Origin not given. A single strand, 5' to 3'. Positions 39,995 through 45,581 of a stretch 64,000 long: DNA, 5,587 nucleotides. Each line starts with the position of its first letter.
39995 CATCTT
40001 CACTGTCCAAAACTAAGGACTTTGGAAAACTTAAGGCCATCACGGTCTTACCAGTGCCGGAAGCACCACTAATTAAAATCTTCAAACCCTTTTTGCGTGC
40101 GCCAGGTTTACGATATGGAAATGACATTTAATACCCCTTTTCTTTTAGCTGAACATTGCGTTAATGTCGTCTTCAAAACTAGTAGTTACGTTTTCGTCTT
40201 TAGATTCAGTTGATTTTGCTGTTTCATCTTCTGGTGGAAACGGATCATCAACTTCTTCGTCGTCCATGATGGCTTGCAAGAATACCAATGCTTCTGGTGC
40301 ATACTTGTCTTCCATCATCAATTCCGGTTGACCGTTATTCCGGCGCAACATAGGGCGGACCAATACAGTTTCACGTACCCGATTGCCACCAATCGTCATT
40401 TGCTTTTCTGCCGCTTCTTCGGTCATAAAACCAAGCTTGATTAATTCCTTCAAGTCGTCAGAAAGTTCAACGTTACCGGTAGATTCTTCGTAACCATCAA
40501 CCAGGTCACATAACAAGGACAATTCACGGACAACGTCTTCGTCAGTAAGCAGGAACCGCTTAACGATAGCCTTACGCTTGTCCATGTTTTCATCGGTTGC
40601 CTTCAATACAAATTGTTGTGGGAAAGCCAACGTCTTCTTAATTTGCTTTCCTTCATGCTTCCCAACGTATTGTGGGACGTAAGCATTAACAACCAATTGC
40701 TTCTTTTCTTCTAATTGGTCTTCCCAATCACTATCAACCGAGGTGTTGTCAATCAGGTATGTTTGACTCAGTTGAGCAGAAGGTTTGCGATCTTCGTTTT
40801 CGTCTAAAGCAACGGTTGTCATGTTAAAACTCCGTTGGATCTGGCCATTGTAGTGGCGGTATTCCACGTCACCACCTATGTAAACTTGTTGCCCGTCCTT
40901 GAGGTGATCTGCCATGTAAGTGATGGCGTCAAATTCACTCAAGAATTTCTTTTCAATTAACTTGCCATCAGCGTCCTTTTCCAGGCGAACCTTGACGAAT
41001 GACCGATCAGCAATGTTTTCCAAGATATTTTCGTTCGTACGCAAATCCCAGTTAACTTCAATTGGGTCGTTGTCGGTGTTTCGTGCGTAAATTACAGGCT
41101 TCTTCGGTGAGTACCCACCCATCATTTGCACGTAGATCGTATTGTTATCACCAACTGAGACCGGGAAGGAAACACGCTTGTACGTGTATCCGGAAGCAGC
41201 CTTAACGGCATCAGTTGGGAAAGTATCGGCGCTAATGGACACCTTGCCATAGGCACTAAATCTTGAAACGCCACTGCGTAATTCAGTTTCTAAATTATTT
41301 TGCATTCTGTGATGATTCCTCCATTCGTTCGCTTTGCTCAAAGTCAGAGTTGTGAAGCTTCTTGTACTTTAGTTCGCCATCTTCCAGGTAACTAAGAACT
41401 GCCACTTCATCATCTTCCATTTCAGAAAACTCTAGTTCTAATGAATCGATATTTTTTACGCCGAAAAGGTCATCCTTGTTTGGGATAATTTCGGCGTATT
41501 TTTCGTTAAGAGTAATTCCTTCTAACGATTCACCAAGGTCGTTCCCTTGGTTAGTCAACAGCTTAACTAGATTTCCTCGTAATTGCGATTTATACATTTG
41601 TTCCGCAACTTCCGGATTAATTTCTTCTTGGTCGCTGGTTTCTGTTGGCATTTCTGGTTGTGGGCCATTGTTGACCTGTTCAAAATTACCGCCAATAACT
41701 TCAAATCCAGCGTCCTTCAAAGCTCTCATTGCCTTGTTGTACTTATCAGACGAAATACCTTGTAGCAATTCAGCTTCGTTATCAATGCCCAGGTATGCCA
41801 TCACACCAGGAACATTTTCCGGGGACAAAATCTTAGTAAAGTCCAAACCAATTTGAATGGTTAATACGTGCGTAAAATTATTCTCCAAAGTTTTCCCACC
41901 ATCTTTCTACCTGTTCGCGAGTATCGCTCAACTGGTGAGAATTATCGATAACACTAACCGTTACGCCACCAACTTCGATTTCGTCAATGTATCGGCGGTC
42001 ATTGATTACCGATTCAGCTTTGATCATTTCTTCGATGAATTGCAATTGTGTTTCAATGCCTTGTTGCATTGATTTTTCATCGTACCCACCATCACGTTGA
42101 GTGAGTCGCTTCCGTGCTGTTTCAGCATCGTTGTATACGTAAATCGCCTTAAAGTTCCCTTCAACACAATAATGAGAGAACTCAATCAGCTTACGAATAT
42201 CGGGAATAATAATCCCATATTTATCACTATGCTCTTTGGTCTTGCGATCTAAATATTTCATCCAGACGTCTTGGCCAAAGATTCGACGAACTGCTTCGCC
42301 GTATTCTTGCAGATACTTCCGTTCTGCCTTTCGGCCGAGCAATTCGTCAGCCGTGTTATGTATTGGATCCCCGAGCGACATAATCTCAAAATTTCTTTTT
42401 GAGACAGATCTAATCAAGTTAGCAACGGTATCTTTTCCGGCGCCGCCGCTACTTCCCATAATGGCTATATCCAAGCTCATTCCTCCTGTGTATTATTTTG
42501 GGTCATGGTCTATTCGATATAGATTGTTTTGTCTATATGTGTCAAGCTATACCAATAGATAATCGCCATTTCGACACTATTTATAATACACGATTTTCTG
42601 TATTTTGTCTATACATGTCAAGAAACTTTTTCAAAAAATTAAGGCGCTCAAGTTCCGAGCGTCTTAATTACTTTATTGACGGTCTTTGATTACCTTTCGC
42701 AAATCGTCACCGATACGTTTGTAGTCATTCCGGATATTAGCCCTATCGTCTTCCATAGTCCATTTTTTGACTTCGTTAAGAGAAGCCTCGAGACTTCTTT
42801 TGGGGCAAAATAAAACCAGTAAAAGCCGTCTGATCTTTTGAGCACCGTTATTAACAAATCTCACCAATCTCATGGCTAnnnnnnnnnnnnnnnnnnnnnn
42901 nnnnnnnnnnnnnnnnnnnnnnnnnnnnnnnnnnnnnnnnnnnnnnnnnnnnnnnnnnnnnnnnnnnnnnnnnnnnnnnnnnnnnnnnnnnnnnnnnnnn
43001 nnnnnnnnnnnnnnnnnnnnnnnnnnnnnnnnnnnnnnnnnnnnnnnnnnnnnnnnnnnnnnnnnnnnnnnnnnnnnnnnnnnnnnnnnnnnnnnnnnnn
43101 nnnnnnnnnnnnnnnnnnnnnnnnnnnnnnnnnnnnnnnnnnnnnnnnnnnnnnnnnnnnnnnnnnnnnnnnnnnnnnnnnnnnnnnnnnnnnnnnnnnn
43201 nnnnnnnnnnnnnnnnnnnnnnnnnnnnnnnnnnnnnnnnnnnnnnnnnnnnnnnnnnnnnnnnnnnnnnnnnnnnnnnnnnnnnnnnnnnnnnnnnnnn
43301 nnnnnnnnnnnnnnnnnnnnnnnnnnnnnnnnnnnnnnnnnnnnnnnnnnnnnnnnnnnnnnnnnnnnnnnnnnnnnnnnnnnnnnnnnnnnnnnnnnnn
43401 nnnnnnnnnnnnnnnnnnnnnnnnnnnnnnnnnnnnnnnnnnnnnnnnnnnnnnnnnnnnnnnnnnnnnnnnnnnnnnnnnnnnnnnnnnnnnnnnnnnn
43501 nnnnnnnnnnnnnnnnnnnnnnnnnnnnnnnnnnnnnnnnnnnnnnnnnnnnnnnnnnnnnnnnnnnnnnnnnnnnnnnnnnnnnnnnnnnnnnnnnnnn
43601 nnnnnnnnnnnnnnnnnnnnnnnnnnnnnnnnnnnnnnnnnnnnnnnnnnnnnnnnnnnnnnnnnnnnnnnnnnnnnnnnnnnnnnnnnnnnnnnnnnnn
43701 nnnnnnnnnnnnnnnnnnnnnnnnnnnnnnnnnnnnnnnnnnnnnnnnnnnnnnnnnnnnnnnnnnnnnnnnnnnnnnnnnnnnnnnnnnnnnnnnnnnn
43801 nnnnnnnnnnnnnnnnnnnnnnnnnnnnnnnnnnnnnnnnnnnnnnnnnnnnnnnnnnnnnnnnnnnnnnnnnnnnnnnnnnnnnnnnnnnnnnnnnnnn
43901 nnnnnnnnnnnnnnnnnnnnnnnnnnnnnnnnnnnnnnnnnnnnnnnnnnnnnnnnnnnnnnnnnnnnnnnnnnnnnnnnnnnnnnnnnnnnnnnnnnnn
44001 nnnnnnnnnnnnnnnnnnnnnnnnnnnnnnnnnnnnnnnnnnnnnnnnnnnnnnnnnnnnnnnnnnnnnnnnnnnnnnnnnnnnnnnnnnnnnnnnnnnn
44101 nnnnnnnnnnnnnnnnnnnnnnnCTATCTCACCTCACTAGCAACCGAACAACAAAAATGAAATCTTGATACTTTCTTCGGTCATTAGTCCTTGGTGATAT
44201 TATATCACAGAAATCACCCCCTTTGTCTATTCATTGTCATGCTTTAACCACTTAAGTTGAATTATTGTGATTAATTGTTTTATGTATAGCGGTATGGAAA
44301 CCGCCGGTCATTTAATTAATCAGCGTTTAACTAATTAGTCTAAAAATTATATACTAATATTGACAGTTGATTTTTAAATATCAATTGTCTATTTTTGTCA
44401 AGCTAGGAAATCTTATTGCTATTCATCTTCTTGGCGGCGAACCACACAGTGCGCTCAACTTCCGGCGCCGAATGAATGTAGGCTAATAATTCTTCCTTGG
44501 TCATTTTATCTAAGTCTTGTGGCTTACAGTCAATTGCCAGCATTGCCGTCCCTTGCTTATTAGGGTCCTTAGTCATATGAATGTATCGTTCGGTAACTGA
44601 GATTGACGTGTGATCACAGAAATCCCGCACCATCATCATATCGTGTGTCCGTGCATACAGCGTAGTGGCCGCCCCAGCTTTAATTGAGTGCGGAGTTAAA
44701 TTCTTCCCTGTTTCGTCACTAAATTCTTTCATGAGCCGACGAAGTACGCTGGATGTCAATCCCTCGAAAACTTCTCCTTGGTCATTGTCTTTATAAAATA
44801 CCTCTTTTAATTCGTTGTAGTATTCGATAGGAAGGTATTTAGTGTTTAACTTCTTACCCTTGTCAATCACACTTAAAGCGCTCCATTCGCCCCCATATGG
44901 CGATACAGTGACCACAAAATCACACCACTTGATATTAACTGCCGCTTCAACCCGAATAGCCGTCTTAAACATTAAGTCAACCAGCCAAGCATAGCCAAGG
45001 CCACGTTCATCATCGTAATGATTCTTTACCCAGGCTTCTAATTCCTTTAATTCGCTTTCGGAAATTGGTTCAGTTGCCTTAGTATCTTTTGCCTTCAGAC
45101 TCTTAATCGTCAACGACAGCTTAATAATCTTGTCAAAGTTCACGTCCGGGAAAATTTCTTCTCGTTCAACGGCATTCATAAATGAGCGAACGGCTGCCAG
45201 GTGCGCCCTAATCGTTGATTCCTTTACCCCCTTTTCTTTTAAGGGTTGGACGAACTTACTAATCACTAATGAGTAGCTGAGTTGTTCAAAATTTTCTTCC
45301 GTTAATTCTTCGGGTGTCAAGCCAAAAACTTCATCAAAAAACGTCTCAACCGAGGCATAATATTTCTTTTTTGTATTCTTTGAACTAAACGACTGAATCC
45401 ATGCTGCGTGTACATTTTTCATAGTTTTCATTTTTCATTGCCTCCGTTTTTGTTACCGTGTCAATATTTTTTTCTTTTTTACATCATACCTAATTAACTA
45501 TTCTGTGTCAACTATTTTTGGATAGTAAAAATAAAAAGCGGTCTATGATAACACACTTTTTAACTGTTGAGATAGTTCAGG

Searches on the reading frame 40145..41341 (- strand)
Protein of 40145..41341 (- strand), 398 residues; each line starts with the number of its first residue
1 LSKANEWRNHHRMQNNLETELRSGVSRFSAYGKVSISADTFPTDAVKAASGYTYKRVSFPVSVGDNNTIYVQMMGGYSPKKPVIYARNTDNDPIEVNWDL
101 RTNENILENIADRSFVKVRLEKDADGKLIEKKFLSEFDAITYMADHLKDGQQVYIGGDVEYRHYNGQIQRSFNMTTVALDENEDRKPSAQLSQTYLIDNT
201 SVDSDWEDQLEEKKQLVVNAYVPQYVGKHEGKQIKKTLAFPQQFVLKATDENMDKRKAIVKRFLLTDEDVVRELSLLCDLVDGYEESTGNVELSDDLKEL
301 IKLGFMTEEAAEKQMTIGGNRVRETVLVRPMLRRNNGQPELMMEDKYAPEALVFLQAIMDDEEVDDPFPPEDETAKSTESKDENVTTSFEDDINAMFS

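Call 36: search_protein_families(library=pfam, proteins=[window:40145-41341:-], max_evalue=0.001)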
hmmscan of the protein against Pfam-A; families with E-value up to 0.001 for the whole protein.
window:40145-41341:- (398 aa): 0 families

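Call 104: search_protein_families(library=phrogs, proteins=[window:40145-41341:-], max_evalue=0.001)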
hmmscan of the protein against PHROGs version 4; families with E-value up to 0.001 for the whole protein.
window:40145-41341:- (398 aa): 1 family
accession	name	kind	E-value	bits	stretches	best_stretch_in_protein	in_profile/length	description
phrog_2367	-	unknown function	3.5e-30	106.5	1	17-282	5-199/326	-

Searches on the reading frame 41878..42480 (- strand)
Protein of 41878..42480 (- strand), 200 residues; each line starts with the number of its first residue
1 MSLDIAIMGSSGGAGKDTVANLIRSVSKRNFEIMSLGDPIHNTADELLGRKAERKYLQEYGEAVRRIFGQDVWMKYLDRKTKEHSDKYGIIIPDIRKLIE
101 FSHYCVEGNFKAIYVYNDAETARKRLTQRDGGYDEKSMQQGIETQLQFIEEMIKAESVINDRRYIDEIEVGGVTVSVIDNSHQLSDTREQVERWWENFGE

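Call 79: search_protein_families(library=pfam, proteins=[window:41878-42480:-], max_evalue=0.01)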
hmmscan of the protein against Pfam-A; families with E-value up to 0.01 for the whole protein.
window:41878-42480:- (200 aa): 3 families
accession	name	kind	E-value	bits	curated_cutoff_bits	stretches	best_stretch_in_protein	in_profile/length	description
PF21448.3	DNMK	-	2.8e-05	24.3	27.1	0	54-120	131-199/232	Deoxynucleotide monophosphate kinase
PF13207.12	AAA_17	-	0.0011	19.7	27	1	13-129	5-123/136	AAA domain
PF13238.12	AAA_18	-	0.0018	19.2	29.4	1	5-131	1-113/128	AAA domain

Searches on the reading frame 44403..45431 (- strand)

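Call 37: search_protein_families(library=pfam, proteins=[window:44403-45431:-], max_evalue=0.001)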
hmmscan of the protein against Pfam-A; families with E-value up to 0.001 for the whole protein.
window:44403-45431:- (342 aa): 3 families
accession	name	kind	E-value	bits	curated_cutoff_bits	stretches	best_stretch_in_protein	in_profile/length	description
PF00589.27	Phage_integrase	-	7.4e-11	42.6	27.1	1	128-288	8-170/172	Phage integrase family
PF02899.23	Phage_int_SAM_1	-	8.1e-06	26.5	22.3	1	17-91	15-82/83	Phage integrase, N-terminal SAM-like domain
PF13495.12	Phage_int_SAM_4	-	8e-05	23.4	27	0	16-92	14-82/85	Phage integrase, N-terminal SAM-like domain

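Call 104: search_protein_families(library=phrogs, proteins=[window:44403-45431:-], max_evalue=0.001)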
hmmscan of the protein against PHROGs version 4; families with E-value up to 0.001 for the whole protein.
window:44403-45431:- (342 aa): 3 families
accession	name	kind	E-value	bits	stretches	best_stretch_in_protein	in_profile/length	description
phrog_1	-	integration and excision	1.8e-21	78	1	10-296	172-443/611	integrase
phrog_216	-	integration and excision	1.6e-15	58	1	73-317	14-254/301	integrase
phrog_7269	-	integration and excision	2.7e-05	25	1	227-289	10-72/89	integrase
